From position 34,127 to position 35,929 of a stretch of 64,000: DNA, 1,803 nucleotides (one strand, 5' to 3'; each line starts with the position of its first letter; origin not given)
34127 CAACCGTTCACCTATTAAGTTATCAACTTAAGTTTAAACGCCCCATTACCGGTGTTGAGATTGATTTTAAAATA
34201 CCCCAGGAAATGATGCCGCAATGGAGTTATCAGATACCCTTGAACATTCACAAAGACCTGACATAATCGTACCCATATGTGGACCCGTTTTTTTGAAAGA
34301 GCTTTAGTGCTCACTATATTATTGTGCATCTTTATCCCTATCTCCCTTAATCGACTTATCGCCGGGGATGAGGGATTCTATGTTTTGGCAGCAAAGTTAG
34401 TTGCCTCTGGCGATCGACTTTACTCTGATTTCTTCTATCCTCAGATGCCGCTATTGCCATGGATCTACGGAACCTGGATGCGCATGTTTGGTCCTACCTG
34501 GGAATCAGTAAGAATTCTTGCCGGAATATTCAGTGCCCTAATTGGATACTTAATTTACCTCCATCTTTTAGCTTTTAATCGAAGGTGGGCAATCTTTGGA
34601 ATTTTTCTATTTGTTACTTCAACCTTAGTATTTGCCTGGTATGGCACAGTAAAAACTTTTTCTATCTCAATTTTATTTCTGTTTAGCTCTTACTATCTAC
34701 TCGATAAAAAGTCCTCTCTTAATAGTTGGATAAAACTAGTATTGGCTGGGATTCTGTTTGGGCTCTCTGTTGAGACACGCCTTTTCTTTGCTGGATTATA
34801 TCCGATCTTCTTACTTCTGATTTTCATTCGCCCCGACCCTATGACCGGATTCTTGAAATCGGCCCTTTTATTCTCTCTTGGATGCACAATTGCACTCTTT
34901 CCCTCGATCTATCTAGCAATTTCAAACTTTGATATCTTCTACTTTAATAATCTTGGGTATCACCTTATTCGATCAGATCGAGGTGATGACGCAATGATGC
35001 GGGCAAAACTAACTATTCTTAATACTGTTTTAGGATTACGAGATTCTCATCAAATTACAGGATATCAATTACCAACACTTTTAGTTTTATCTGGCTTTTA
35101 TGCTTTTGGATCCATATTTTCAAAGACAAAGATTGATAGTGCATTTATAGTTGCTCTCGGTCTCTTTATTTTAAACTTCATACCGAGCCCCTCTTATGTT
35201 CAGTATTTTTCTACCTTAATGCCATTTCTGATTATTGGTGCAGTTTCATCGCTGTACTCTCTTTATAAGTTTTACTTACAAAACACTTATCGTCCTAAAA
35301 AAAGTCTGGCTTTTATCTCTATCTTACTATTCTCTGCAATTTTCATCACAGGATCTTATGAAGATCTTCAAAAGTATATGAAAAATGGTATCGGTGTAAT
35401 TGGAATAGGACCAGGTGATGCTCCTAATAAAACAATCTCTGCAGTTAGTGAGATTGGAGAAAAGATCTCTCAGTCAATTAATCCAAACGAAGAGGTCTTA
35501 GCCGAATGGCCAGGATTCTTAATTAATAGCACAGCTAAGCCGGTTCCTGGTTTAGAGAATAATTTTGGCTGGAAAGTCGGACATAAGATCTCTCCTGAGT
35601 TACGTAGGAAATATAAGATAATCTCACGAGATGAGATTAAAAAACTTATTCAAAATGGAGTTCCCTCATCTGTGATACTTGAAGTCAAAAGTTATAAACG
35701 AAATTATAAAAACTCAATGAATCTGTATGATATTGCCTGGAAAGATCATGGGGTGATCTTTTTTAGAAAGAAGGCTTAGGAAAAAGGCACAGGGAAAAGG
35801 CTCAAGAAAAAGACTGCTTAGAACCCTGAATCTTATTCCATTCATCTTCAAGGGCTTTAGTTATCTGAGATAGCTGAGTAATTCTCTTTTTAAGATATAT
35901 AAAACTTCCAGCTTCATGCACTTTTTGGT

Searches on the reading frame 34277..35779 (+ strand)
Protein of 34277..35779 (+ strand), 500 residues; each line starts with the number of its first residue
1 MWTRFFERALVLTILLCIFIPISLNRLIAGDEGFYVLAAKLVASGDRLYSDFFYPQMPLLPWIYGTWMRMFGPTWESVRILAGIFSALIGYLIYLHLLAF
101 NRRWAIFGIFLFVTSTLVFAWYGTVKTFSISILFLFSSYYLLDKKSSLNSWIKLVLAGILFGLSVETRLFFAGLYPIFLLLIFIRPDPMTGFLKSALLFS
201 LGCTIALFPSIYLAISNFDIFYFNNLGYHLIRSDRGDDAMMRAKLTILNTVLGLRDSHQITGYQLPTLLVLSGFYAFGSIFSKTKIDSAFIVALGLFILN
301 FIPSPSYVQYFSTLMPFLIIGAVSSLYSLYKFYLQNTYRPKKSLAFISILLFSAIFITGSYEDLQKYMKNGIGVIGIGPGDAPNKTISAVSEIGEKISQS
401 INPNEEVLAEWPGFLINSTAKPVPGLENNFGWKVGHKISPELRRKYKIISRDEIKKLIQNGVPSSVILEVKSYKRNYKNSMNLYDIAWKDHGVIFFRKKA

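Call 6: search_protein_families(library=pfam, proteins=[window:34277-35779:+], max_evalue=0.01)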
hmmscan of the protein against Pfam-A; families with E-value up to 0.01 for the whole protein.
window:34277-35779:+ (500 aa): 1 family
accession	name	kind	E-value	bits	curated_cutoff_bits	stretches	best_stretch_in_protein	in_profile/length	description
PF13231.12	PMT_2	-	5.6e-09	36.8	26.1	1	58-208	4-152/160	Dolichyl-phosphate-mannose-protein mannosyltransferase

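Call 94: search_protein_families(library=ncbifam, proteins=[window:34277-35779:+], max_evalue=0.01)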
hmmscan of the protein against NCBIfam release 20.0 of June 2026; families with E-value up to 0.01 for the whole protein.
window:34277-35779:+ (500 aa): 1 family
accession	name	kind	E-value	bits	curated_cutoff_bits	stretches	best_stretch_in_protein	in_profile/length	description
NF047440.1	LA3751_2_3_fam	subfamily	9.2e-05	21.4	200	1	58-361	83-380/460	LA_3751/LA_3752 family putative glycosyltransferase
